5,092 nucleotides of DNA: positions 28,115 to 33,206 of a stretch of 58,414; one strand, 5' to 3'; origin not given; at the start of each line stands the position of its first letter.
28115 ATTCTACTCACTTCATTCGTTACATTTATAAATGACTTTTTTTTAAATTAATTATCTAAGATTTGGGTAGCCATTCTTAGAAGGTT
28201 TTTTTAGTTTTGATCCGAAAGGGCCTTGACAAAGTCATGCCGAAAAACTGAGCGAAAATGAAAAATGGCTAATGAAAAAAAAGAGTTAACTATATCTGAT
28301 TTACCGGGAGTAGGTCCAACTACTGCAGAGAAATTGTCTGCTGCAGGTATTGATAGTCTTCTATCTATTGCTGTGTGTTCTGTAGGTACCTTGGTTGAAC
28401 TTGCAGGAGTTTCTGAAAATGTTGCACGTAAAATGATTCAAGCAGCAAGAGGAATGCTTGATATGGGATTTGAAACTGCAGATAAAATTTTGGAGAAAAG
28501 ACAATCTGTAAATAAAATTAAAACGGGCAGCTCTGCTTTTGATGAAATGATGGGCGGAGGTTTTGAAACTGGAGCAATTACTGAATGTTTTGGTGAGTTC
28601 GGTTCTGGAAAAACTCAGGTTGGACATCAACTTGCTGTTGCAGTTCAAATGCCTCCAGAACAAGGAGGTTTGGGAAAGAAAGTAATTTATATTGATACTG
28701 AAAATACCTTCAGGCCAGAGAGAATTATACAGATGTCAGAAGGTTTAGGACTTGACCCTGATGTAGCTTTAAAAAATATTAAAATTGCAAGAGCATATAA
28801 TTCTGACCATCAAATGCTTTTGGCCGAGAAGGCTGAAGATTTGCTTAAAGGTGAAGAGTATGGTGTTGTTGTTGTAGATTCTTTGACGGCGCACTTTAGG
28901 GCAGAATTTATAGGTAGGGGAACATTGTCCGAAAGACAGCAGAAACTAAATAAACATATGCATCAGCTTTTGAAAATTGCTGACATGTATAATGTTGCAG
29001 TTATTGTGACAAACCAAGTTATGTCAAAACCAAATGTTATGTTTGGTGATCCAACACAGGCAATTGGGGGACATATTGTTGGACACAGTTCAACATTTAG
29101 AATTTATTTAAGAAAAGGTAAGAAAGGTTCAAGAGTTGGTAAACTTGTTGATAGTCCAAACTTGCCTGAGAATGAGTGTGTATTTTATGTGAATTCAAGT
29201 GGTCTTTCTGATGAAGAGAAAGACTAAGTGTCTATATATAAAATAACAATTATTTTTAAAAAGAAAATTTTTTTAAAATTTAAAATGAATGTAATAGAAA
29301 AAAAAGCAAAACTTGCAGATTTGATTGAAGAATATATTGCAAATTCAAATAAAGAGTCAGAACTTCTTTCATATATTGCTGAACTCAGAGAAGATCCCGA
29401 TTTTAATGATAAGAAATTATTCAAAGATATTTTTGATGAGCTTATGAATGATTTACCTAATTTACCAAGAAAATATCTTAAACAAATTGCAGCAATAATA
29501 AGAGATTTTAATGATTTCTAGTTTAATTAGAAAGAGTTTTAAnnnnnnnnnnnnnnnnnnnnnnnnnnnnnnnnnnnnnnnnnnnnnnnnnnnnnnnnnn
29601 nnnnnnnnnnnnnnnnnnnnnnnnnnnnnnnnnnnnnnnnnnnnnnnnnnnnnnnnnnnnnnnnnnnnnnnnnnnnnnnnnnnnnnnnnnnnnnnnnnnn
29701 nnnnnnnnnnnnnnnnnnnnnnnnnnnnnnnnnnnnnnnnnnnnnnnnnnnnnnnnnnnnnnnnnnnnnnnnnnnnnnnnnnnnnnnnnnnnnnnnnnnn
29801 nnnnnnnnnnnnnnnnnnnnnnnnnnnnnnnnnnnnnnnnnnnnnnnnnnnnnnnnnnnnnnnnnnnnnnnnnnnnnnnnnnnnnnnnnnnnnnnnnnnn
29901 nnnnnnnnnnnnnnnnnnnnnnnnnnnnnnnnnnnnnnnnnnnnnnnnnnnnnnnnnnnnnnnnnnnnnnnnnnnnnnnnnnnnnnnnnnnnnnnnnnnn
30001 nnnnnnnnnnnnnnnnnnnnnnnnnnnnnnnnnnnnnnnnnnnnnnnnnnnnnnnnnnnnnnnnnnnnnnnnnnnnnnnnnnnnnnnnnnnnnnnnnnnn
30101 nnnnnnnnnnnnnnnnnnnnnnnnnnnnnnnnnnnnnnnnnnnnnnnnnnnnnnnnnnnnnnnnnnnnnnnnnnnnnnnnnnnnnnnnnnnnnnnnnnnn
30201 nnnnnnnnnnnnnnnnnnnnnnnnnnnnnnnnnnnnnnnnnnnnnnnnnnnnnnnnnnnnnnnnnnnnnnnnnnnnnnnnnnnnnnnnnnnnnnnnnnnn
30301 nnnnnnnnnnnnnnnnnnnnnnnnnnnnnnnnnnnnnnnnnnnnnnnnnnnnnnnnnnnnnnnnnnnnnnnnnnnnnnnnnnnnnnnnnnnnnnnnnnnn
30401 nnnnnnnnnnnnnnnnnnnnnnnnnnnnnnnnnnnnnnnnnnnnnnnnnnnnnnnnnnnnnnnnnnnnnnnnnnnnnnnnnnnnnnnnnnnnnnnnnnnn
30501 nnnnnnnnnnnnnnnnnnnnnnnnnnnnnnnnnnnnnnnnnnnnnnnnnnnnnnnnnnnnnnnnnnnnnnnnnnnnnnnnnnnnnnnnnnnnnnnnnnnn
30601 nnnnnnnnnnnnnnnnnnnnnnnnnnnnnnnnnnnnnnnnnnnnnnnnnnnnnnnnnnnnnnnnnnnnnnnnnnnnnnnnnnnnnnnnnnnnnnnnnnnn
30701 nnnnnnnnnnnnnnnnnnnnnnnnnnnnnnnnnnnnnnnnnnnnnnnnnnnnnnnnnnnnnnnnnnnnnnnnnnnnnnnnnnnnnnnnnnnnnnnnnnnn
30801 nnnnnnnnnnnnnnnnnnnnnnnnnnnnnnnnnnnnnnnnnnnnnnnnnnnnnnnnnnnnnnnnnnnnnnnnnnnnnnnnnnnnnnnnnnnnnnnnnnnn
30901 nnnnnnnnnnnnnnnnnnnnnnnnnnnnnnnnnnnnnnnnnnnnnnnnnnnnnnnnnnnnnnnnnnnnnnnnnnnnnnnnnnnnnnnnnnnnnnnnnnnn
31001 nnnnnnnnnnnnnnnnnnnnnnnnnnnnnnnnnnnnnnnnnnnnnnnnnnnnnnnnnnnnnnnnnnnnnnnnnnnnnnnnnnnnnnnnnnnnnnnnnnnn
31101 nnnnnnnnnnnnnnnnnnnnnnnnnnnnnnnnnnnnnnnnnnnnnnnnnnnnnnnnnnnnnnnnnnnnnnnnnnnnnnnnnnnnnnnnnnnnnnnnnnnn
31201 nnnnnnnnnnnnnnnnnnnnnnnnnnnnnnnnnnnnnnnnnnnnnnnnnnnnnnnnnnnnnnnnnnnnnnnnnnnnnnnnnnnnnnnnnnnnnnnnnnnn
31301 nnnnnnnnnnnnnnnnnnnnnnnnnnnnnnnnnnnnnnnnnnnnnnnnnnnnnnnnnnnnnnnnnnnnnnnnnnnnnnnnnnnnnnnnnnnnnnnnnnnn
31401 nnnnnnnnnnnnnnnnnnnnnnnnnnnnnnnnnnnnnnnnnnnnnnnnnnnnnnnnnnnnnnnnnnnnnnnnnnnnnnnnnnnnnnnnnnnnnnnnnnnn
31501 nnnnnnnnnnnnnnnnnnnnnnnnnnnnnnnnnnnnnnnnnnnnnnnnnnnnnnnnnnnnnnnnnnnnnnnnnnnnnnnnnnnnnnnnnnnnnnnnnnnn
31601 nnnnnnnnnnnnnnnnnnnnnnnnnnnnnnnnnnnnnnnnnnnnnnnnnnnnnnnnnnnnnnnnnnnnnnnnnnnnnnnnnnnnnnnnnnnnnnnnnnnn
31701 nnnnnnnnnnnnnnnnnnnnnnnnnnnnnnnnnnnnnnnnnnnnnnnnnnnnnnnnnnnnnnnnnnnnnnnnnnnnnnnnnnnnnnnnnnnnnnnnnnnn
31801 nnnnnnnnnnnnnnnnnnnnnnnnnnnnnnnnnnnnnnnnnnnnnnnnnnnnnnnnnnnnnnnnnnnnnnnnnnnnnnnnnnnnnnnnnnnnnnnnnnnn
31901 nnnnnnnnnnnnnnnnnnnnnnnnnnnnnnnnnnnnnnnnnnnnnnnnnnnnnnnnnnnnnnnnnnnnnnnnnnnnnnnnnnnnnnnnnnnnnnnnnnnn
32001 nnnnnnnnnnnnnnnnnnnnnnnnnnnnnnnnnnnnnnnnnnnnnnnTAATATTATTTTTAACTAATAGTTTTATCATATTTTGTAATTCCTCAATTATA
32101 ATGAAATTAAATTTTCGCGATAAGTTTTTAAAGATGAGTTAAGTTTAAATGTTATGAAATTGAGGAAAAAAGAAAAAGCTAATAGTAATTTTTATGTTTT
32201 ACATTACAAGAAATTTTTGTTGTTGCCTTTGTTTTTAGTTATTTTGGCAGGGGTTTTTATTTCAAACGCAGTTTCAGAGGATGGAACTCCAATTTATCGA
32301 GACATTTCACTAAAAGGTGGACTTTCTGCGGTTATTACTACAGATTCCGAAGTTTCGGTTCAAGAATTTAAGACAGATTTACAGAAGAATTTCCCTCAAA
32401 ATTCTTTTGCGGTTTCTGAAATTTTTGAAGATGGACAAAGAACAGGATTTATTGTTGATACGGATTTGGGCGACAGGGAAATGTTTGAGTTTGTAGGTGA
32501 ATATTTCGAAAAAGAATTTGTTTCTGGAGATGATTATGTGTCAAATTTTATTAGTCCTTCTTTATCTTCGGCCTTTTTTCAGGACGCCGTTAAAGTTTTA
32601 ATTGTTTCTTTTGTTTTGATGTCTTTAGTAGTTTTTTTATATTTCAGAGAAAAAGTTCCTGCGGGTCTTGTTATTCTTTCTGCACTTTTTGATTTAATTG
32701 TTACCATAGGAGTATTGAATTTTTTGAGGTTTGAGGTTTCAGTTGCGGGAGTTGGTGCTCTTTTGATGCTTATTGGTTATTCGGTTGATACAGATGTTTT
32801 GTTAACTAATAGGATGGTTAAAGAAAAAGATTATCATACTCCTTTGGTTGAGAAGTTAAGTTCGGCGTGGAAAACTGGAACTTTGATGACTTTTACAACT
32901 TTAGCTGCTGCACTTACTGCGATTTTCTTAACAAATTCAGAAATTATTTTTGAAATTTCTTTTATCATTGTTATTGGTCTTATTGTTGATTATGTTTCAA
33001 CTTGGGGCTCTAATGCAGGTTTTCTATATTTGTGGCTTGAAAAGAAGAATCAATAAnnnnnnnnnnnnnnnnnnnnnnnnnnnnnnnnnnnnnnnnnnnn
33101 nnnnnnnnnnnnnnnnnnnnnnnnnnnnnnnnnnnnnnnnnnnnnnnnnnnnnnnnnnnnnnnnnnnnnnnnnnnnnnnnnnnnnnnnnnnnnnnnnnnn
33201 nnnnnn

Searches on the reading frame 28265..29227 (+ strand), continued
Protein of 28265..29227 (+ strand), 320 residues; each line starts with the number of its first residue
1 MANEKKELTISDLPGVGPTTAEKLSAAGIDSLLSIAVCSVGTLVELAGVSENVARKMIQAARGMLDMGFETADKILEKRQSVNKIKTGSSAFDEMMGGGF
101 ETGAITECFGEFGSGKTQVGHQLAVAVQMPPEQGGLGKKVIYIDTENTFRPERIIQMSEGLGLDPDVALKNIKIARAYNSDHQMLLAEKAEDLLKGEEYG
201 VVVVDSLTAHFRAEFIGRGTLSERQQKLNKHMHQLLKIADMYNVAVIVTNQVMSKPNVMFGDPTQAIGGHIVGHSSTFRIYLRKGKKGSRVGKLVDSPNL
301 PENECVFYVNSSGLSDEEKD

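Call 23: find_encoding_contigs(protein=P0009, flank=10000, max_places=3)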
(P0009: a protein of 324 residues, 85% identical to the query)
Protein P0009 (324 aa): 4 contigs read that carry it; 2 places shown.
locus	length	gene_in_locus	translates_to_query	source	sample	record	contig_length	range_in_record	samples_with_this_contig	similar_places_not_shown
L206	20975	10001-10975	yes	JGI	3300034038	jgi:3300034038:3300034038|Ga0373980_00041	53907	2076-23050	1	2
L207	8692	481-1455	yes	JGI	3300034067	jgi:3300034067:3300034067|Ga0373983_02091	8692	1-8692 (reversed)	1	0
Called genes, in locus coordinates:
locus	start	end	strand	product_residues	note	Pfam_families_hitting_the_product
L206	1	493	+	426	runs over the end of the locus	PF13506:Glyco_transf_21, PF03142:Chitin_synth_2 (faint), PF00535:Glycos_transf_2, PF10111:Glyco_tranf_2_2, PF13641:Glyco_tranf_2_3, PF13632:Glyco_trans_2_3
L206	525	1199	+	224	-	-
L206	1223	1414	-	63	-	PF01194:RNA_pol_N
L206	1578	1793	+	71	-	PF01780:Ribosomal_L37ae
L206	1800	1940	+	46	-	-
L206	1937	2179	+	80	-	-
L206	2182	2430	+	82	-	-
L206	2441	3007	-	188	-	-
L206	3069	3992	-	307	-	PF07091:FmrO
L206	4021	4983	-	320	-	PF02355:SecD_SecF_C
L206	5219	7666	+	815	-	-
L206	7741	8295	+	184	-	PF12917:YfbR-like, PF13023:HD_3, PF01966:HD (faint)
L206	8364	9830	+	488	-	PF00883:Peptidase_M17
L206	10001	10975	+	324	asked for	PF14520:HHH_5, PF00154:RecA_N, PF13481:AAA_25, PF06745:ATPase, PF08423:Rad51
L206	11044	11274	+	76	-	PF00808:CBFD_NFYB_HMF, PF00125:Histone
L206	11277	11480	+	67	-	PF00125:Histone, PF00808:CBFD_NFYB_HMF, PF02969:TAF (weak)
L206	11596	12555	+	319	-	PF08271:Zn_Ribbon_TF, PF00382:TFIIB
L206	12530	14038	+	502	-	-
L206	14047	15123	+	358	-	PF01464:SLT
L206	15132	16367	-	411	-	PF25133:TYW2_N_2, PF02475:TRM5-TYW2_MTfase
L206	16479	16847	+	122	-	-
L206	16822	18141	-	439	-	PF01935:DUF87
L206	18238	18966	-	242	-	PF13353:Fer4_12, PF04055:Radical_SAM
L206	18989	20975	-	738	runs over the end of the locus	PF03477:ATP-cone, PF13597:NRDD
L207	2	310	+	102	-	?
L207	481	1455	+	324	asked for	PF14520:HHH_5, PF00154:RecA_N, PF13481:AAA_25, PF06745:ATPase, PF08423:Rad51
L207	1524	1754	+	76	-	PF00808:CBFD_NFYB_HMF, PF00125:Histone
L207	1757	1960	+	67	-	PF00125:Histone, PF00808:CBFD_NFYB_HMF, PF02969:TAF (weak)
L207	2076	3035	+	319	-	PF08271:Zn_Ribbon_TF, PF00382:TFIIB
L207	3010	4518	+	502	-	-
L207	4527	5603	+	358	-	PF01464:SLT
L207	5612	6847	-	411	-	PF25133:TYW2_N_2, PF02475:TRM5-TYW2_MTfase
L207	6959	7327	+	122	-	-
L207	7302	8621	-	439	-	PF01935:DUF87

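Call 65: find_encoding_contigs(protein=P0006, flank=4000, max_places=2)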
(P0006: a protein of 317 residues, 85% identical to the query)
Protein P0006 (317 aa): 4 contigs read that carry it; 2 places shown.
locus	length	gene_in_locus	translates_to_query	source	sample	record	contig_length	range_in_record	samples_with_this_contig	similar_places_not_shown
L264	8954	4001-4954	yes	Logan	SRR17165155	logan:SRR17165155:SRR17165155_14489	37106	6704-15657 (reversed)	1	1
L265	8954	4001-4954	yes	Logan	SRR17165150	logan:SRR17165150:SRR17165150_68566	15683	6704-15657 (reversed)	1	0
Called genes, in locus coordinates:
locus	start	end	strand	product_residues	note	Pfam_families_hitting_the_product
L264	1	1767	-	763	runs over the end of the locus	PF00437:T2SSE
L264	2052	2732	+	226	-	PF19810:HFX_2341_N (faint)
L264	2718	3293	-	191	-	PF02525:Flavodoxin_2, PF03358:FMN_red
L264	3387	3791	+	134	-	PF07681:DoxX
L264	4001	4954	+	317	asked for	PF11798:IMS_HHH (faint), PF14520:HHH_5, PF00154:RecA_N, PF13481:AAA_25 (weak), PF08423:Rad51, PF06745:ATPase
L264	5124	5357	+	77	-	-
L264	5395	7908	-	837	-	-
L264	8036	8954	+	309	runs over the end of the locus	PF02355:SecD_SecF_C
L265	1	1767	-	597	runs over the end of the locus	?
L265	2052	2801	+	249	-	PF19810:HFX_2341_N (faint)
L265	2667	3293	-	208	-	PF02525:Flavodoxin_2, PF03358:FMN_red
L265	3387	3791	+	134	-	PF07681:DoxX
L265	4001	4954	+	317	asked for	PF11798:IMS_HHH (faint), PF14520:HHH_5, PF00154:RecA_N, PF13481:AAA_25 (weak), PF08423:Rad51, PF06745:ATPase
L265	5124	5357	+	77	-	-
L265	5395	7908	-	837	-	-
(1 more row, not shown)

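Call 66: find_encoding_contigs(protein=P0017, flank=4000, max_places=2)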
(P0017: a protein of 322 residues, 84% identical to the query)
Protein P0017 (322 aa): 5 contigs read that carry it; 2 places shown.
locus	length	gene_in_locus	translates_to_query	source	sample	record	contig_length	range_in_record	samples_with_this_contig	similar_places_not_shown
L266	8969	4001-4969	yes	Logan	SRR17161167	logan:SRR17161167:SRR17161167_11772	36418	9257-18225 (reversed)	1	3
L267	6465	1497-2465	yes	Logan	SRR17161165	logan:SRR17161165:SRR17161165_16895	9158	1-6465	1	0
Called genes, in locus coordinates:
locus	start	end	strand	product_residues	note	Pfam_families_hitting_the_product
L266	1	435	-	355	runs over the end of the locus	PF00478:IMPDH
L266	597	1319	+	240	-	PF09335:VTT_dom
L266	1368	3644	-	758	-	PF00437:T2SSE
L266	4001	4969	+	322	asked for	PF14520:HHH_5, PF00154:RecA_N, PF08423:Rad51, PF13481:AAA_25 (weak), PF06745:ATPase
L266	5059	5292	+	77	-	-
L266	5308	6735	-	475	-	PF02789:Peptidase_M17_N, PF00883:Peptidase_M17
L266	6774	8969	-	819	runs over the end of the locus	-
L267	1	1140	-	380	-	?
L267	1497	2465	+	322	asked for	PF14520:HHH_5, PF00154:RecA_N, PF08423:Rad51, PF13481:AAA_25 (weak), PF06745:ATPase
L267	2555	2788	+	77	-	-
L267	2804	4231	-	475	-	PF02789:Peptidase_M17_N, PF00883:Peptidase_M17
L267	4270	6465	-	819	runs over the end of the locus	-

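Call 67: find_encoding_contigs(protein=P0030, flank=4000, max_places=2)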
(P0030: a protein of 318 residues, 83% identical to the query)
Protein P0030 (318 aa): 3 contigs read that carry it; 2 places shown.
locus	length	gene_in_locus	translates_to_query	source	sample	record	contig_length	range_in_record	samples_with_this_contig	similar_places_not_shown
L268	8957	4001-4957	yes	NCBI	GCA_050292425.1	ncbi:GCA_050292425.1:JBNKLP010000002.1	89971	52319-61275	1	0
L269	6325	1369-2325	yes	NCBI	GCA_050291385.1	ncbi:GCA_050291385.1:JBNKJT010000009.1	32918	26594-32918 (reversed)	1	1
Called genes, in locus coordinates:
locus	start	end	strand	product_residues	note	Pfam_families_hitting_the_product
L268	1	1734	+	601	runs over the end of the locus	-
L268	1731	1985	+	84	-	-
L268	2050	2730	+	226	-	-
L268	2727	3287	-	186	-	PF02525:Flavodoxin_2, PF03358:FMN_red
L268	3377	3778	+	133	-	PF07681:DoxX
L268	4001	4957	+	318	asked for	PF11798:IMS_HHH (faint), PF14520:HHH_5, PF00154:RecA_N, PF13481:AAA_25, PF08423:Rad51, PF06745:ATPase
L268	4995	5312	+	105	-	PF09685:MamF_MmsF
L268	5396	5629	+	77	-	-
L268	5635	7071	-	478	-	PF02789:Peptidase_M17_N (weak), PF00883:Peptidase_M17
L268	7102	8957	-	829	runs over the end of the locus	-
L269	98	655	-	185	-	PF02525:Flavodoxin_2, PF03358:FMN_red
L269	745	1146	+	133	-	PF07681:DoxX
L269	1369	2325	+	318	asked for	PF11798:IMS_HHH (faint), PF14520:HHH_5, PF00154:RecA_N, PF13481:AAA_25, PF08423:Rad51, PF06745:ATPase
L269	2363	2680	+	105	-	PF09685:MamF_MmsF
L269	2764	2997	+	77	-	-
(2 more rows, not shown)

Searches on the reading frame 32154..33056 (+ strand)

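Call 46: search_protein_families(library=pfam, proteins=[window:32154-33056:+], max_evalue=0.01)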
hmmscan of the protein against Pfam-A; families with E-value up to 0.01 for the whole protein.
window:32154-33056:+ (300 aa): 1 family
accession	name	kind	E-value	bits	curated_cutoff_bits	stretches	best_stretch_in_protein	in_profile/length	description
PF02355.23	SecD_SecF_C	-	4.1e-31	108.3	20.5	1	127-296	15-188/189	Protein export membrane protein SecD/SecF, C-terminal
